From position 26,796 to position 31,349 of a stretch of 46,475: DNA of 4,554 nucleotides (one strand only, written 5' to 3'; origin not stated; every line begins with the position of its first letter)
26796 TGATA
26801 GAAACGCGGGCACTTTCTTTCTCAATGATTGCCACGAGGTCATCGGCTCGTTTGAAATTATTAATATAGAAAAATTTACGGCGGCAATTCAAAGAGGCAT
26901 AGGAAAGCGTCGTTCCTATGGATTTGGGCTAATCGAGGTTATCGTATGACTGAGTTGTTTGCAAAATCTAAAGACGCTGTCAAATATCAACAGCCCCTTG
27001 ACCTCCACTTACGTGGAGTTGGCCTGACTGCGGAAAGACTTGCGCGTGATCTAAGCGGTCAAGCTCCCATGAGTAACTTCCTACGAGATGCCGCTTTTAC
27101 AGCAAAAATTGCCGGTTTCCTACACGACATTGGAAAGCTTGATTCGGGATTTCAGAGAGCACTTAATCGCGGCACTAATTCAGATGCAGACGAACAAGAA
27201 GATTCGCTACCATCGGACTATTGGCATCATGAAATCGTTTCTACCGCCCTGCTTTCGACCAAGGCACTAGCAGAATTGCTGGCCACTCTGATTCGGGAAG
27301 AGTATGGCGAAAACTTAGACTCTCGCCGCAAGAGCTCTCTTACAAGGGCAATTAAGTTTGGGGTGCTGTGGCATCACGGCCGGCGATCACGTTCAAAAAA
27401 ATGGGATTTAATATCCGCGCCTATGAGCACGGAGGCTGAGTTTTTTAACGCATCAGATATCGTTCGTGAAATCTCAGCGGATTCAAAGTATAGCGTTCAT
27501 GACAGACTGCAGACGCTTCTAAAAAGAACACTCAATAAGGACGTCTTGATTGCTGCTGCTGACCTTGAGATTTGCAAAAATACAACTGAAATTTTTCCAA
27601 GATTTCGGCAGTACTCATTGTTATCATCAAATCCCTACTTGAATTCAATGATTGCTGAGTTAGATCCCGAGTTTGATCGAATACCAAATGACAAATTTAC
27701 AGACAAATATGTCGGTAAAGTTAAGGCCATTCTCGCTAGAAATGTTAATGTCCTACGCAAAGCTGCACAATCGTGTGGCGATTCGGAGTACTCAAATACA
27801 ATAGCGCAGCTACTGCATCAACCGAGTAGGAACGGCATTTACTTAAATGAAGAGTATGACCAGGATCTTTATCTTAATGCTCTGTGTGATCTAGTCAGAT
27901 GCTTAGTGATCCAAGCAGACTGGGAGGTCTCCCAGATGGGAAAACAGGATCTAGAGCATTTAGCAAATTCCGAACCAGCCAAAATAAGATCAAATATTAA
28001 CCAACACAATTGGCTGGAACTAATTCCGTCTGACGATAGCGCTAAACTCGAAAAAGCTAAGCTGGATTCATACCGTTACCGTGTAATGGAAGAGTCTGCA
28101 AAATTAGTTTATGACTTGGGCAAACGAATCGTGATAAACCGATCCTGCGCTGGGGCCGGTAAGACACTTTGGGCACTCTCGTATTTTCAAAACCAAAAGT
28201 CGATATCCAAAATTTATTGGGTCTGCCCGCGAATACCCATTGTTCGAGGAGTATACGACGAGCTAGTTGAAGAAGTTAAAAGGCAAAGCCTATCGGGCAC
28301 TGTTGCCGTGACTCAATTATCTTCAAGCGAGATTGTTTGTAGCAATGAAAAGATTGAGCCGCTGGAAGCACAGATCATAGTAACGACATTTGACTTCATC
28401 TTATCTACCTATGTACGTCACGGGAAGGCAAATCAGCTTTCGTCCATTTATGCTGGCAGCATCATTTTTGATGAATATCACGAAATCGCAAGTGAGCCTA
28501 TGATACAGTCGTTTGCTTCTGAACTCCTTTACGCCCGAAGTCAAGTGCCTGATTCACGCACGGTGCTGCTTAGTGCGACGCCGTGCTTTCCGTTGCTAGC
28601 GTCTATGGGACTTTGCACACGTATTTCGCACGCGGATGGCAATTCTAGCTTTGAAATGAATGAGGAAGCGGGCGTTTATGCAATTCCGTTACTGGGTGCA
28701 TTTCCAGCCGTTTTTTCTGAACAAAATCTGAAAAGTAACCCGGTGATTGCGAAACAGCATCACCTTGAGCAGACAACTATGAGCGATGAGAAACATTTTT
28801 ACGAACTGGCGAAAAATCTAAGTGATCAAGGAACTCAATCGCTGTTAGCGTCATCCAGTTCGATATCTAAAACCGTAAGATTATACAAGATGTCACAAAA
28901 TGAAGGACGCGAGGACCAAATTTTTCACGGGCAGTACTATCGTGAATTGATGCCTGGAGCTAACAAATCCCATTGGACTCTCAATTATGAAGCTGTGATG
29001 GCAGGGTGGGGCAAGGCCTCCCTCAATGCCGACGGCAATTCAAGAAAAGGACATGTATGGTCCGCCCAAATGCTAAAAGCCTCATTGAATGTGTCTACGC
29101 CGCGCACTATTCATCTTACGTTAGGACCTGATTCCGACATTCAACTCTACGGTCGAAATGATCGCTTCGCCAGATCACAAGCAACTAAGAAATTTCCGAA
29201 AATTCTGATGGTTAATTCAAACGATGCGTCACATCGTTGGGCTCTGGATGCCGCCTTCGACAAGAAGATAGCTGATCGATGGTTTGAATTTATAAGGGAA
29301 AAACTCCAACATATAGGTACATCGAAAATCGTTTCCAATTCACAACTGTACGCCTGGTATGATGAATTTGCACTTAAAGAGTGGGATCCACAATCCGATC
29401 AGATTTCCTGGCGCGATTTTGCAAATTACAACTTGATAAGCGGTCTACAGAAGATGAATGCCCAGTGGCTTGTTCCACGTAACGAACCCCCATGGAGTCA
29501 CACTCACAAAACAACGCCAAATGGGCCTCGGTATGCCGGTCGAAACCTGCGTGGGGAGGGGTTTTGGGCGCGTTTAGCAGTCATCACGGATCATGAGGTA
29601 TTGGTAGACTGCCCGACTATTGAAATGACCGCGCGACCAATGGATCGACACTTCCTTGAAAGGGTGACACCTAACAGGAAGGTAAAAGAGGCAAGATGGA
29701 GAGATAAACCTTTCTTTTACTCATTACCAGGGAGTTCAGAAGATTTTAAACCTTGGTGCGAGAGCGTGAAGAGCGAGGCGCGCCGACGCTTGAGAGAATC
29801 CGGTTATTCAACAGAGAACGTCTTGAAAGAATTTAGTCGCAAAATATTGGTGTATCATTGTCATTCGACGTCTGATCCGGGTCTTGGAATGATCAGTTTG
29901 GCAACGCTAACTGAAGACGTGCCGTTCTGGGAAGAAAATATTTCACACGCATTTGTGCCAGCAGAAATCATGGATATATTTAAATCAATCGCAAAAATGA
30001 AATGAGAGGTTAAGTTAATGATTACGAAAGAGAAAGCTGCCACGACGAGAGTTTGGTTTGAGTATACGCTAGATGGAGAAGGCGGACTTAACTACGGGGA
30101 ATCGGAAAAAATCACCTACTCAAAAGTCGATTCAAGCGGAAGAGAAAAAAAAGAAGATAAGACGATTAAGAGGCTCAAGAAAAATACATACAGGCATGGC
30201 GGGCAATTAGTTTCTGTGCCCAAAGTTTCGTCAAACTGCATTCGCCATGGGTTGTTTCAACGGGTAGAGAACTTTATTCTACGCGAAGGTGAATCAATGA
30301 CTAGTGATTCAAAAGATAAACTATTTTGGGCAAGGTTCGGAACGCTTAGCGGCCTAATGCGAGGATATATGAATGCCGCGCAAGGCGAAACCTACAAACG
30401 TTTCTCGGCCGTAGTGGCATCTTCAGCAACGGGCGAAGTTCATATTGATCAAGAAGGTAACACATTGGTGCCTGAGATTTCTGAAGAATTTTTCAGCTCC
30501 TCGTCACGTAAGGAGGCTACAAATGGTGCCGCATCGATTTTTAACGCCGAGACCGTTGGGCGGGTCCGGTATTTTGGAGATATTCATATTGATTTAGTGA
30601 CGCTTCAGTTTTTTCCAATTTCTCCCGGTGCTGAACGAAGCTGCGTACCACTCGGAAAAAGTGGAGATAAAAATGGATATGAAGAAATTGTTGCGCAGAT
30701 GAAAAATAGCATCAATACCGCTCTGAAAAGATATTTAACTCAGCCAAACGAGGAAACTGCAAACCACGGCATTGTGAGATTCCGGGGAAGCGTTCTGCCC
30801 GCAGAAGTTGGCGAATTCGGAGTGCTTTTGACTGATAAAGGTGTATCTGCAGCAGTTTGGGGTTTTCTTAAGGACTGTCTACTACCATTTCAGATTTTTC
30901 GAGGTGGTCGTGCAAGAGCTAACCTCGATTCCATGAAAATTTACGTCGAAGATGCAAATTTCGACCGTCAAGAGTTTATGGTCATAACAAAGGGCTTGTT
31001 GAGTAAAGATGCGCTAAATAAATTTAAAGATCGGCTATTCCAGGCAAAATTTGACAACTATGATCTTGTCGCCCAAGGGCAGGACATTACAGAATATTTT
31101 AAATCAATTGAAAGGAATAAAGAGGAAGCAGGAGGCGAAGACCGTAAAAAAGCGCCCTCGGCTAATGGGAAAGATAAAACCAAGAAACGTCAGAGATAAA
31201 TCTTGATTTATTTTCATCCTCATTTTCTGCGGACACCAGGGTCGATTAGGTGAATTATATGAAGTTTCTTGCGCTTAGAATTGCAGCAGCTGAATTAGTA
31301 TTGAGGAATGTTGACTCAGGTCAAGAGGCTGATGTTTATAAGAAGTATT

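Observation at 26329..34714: Minimal I-E-like CRISPR-Cas: Cas6e + Cas3 + only two effector genes, no Cas8e or Cas11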

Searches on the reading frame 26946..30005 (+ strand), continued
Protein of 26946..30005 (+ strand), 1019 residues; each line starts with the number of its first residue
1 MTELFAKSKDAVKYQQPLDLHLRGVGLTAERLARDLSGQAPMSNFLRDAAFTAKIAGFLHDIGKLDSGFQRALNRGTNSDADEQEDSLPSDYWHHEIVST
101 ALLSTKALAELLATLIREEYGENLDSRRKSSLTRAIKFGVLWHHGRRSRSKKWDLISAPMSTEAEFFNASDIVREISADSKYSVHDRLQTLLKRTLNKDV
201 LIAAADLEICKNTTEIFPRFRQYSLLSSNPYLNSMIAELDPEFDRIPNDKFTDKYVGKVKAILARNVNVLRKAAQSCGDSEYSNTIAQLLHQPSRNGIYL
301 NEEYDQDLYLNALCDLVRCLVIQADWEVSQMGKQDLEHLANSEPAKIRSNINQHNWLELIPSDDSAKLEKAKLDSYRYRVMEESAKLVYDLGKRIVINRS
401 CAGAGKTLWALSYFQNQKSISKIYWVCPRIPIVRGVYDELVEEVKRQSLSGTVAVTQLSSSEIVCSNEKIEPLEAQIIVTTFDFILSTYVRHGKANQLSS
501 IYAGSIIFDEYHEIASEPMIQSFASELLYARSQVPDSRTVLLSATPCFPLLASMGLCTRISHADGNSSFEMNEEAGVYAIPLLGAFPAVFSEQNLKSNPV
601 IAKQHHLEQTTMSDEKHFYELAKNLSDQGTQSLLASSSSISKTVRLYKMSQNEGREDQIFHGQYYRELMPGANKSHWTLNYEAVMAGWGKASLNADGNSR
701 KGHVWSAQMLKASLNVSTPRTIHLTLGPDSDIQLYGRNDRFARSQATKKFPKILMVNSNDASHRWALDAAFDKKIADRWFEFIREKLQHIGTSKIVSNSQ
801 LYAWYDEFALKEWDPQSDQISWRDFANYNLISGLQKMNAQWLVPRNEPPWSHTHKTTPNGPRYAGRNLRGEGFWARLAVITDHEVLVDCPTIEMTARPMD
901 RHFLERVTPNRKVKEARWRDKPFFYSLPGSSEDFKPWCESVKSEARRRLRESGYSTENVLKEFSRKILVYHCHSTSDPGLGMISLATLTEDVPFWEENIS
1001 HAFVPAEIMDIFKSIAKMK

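Call 46: search_protein_families(library=ncbifam, proteins=[L002:13667-14530:+, L002:14511-14900:+, L002:13025-13654:+, L002:11882-13015:+, L002:10682-11827:+], max_evalue=0.01)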
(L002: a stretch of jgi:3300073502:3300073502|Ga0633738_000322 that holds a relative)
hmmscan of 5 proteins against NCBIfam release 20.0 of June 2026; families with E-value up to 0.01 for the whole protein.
L002:13667-14530:+ (287 aa): 7 families
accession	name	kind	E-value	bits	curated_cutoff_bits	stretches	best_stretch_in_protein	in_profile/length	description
TIGR03638.1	cas1_ECOLI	exception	2.1e-29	102.6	215.6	1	10-254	7-249/269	type I-E CRISPR-associated endonuclease Cas1e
TIGR00287.1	cas1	equivalog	1.4e-25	90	71.7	1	21-235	7-252/327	CRISPR-associated endonuclease Cas1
TIGR03637.1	cas1_YPEST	exception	3e-23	82.7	150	2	130-237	162-273/307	type I-F CRISPR-associated endonuclease Cas1f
TIGR03641.1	cas1_HMARI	exception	1.5e-05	24.5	304.1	1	104-225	105-234/324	type I-B CRISPR-associated endonuclease Cas1b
TIGR03640.1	cas1_DVULG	exception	0.00028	20.2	385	1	130-222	147-247/340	type I-C CRISPR-associated endonuclease Cas1c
TIGR03639.1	cas1_NMENI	exception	0.0036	16.6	120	1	145-209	145-205/278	type II CRISPR-associated endonuclease Cas1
NF049935.1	cas4g_cas1g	exception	0.0079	14.7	560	0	131-222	351-453/546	CRISPR-associated endonuclease Cas4g/Cas1g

L002:14511-14900:+ (129 aa): 0 families

L002:13025-13654:+ (209 aa): 0 families

L002:11882-13015:+ (377 aa): 0 families

L002:10682-11827:+ (381 aa): 1 family
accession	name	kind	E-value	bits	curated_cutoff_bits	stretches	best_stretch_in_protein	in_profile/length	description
NF040577.1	cas_Cas7fv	equivalog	1.4e-66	225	200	1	6-330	1-316/317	type I-Fv CRISPR-associated protein Cas7fv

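Call 59: search_solved_structures(query=A2, max_evalue=1, show_alignments=1)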
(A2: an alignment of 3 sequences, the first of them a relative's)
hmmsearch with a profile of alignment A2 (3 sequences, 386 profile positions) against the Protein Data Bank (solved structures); distinct sequences matched with E-value up to 1: 3.
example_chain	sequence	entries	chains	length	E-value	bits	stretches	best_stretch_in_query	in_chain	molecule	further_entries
5o6u_F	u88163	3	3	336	2.3e-37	132.4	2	231-385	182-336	Uncharacterized protein | Cas5fv | Cas5fv helical domain-containing protein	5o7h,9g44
4aai_A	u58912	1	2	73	0.28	13.6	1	101-161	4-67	ORF E73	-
3fys_A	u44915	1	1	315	0.78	12.2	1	137-168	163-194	Protein degV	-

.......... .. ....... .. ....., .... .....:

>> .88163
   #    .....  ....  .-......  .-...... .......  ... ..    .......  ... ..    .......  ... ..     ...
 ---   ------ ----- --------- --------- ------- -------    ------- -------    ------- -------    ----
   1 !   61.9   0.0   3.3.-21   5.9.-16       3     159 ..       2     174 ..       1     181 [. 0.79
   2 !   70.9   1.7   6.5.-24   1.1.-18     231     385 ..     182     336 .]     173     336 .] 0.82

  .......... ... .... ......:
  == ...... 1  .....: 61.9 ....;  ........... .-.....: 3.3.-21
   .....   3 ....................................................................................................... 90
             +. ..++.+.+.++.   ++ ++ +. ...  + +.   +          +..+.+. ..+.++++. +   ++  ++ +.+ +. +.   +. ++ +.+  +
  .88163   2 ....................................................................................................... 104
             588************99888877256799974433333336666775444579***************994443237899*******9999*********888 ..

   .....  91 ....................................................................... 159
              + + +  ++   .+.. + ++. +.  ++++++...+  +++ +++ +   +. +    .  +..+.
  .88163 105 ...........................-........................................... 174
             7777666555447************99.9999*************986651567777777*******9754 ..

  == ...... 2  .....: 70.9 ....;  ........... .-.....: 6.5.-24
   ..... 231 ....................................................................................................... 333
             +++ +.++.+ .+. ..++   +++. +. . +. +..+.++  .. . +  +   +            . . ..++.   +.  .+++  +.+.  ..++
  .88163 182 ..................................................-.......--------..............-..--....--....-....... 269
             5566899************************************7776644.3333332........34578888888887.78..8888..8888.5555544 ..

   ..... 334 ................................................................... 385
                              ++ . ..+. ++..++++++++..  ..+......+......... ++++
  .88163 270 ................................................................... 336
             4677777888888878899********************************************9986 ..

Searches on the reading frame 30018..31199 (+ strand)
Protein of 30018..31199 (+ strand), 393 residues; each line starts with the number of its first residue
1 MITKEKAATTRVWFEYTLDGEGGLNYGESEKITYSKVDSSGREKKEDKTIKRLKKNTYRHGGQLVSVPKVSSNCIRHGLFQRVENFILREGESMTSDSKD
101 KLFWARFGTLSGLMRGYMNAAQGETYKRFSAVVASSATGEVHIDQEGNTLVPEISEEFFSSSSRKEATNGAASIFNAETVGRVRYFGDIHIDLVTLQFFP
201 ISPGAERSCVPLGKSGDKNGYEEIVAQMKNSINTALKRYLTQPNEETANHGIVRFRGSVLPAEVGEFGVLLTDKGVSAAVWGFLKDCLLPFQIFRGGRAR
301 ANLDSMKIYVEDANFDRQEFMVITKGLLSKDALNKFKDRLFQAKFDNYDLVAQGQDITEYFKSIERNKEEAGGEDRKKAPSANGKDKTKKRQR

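Call 4: search_protein_families(library=ncbifam, proteins=[window:30018-31199:+], max_evalue=0.1)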
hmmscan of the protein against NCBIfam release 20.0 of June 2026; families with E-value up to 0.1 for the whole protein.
window:30018-31199:+ (393 aa): 2 families
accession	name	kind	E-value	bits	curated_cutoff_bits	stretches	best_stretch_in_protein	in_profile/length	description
NF040577.1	cas_Cas7fv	equivalog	2.5e-15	56.6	200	1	70-284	76-262/317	type I-Fv CRISPR-associated protein Cas7fv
TIGR01875.1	cas_MJ0381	subfamily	0.0025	16.9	67.3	1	49-180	22-163/240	DevR family CRISPR-associated autoregulator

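Call 5: search_protein_families(library=pfam, proteins=[window:30018-31199:+], max_evalue=0.1)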
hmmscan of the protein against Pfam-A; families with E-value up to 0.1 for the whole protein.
window:30018-31199:+ (393 aa): 0 families

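Call 6: search_protein_families(library=padloc, proteins=[window:30018-31199:+], max_evalue=0.1)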
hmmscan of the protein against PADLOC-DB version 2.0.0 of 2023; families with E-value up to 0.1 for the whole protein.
window:30018-31199:+ (393 aa): 3 families
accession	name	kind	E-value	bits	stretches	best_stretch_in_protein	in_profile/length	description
PDLC02049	Cas7fv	-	7e-10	36.8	1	69-284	79-260/315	-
PDLC01393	Cas7f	-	1.7e-08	32.2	1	70-282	78-256/313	CAS-I-F; effector_G7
PDLC00960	Cas7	-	0.00068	16.9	1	49-180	22-163/240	CRISPR-associated autoregulator DevR family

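Call 10: search_solved_structures(query=window:30018-31199:+, max_evalue=10, show_alignments=2)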
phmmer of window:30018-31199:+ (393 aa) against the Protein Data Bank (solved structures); distinct sequences matched with E-value up to 10: 0.

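Call 13: find_homologous_proteins(query=window:30018-31199:+, max_evalue=0.001)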
Query window:30018-31199:+ (393 aa): 1 proteins with E <= 0.001 among 3728 candidates.
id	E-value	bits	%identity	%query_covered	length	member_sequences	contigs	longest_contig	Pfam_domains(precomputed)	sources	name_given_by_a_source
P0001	3.8e-259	877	100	100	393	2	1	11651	PF28157.1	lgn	-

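Call 25: search_dna_similar(query=window:30018-31199:+, collection=plasmids, mode=protein, max_evalue=0.001)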
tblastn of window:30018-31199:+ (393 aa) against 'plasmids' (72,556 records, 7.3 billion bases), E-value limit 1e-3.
No match.

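Call 29: find_encoding_contigs(protein=P0001, flank=10000, max_places=6)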
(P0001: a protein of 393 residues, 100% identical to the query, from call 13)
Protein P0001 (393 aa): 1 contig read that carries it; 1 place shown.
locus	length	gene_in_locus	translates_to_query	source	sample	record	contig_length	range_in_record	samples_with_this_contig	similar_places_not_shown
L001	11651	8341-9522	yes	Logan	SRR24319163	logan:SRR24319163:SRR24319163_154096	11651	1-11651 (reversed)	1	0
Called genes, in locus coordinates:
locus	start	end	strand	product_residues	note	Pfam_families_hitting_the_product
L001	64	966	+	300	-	-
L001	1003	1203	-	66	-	-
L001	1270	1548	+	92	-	-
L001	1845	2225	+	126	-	PF05973:Gp49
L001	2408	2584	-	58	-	-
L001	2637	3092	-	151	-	-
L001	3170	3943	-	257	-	-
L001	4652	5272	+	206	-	PF08798:CRISPR_assoc (weak)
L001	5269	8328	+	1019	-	PF18019:Cas3_HD, PF00270:DEAD, PF04851:ResIII (weak)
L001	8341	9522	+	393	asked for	PF28157:Cas7fv-like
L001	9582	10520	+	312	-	-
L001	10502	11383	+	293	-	PF01867:Cas_Cas1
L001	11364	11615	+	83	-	-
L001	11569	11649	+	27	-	?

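Call 41: find_related_loci(query=A1, collection=genome_contigs, flank=9000)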
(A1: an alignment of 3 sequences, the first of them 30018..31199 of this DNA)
Query A1 (393 aa) in genome_contigs; peptide patterns used: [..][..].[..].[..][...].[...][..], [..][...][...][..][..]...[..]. (x = any residue, [..] = any of these).
72 stretches matched a pattern; 2 encode a relative of the query (tblastn E <= 1e-3); 2 distinct loci.
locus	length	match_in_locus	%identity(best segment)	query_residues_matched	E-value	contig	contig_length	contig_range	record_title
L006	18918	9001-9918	24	12-322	3e-11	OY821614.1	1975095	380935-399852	MAG: Candidatus Thiodubiliella sp. isolate e076d8e5-72c3-4629-9f5b-69587cc203f0 genome assembly, chromosome: 1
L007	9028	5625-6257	24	70-285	1e-8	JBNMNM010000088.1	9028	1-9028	MAG: bacterium isolate 3300055726_114 Ga0535650_0014063, whole genome shotgun sequence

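Call 46: search_protein_families(library=ncbifam, proteins=[L006:5527-6102:+, L006:9993-11138:+, L006:11153-11731:+, L006:6087-8981:+], max_evalue=0.01)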
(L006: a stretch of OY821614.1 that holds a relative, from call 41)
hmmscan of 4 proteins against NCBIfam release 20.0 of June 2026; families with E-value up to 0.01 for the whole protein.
L006:5527-6102:+ (191 aa): 0 families

L006:9993-11138:+ (381 aa): 1 family
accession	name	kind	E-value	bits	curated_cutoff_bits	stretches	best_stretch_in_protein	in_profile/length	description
TIGR03346.1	chaperone_ClpB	equivalog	0.0011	17.5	1232.1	1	166-250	432-515/853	ATP-dependent chaperone ClpB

L006:11153-11731:+ (192 aa): 1 family
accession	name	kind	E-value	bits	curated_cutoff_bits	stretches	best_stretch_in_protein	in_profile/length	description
TIGR02563.1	cas_Csy4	equivalog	4.1e-43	147.5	36.25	1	4-192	2-184/184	type I-F CRISPR-associated endoribonuclease Cas6/Csy4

L006:6087-8981:+ (964 aa): 6 families
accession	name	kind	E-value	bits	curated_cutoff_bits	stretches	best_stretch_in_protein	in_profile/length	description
TIGR01587.1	cas3_core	equivalog_domain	5.6e-32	111.2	102.45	1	396-710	3-339/358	CRISPR-associated helicase Cas3'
TIGR02562.1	cas3_yersinia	equivalog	9.1e-22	76.7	565.95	1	10-77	31-98/1110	type I-F CRISPR-associated helicase Cas3f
TIGR02621.3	cas3_GSU0051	exception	5e-19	68.6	400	2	593-703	269-385/854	type I-G CRISPR-associated helicase/endonuclease Cas3g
TIGR01596.1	cas3_HD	equivalog_domain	5.4e-17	62.4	43.45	1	95-327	1-177/178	CRISPR-associated endonuclease Cas3''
NF007248.0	PRK09694.1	equivalog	1.3e-14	53.2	569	1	599-699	564-669/878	CRISPR-associated helicase/endonuclease Cas3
TIGR03158.1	cas3_cyano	exception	0.0046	16.1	69.1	0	505-600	147-235/357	type I-D CRISPR-associated helicase Cas3'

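Call 60: find_related_loci(query=A1, collection=metagenome_contigs, flank=7000)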
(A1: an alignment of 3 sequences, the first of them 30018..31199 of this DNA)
Query A1 (393 aa) in metagenome_contigs; peptide patterns used: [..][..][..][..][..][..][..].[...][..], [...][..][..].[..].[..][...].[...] (x = any residue, [..] = any of these).
282 stretches matched a pattern; 11 encode a relative of the query (tblastn E <= 1e-3); 11 distinct loci.
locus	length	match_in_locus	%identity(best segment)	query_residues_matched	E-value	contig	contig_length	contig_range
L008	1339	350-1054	26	70-322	1e-12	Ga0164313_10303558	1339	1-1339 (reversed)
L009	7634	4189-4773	28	70-280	2e-11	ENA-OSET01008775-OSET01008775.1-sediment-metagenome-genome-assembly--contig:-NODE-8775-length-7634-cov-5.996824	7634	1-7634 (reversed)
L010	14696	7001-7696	26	70-322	3e-11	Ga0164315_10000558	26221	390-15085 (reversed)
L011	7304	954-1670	25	70-326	3e-11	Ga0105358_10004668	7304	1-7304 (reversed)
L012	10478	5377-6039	23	70-314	2e-9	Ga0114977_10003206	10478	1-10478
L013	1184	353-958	27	70-285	6e-9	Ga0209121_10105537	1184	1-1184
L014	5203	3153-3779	26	70-314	2e-8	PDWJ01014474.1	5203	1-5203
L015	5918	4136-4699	24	70-280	2e-7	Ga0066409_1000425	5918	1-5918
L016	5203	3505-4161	25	70-314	5e-7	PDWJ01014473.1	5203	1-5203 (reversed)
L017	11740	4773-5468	25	70-345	1e-6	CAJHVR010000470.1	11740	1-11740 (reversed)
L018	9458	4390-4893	28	70-271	3e-5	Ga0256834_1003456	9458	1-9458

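Call 61: find_related_loci(query=A1, collection=viral_contigs, flank=7000)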
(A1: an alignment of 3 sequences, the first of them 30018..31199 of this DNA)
Query A1 (393 aa) in viral_contigs; peptide patterns used: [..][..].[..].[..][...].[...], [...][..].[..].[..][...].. (x = any residue, [..] = any of these).
129 stretches matched a pattern, but none encodes a relative of the query by tblastn (E <= 1e-3).

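Call 84: predict_structure(protein=P0001)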
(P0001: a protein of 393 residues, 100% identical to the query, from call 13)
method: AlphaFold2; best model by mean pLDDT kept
length: 393 residues; sequences in the alignment: 1
mean_pLDDT: 32.2   pTM: 0.20
mean pLDDT of the five models: 32.2, 29.3, 29.1, 28.3, 27.0
residues with pLDDT >= 90: 0; 70-90: 0; 50-70: 3; < 50: 390
segments of 3 or more residues with pLDDT < 50: 1-39, 41-368, 370-372, 374-393
pLDDT, mean of each block of 10 residues (from residue 1): 28 30 37 42 44 31 25 25 29 30 33 38 32 28 31 30 31 25 21 25 28 35 44 43 35 31 30 31 31 30 29 30 30 35 27 33 45 42 35 36
secondary structure, 60 per line:
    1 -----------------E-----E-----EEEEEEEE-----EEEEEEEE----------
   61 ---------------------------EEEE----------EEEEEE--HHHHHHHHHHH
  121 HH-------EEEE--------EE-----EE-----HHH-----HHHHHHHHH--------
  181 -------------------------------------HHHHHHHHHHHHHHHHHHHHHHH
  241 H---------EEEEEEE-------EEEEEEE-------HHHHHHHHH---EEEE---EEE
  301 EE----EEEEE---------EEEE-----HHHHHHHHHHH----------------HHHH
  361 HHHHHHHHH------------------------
elements in order: E30-37 E43-50 E88-91 E102-107 H110-122 E130-133 H164-172 H218-241 E251-257 E265-271 H279-287 E291-294 E298-302 E307-311 E321-324 H330-340 H357-369
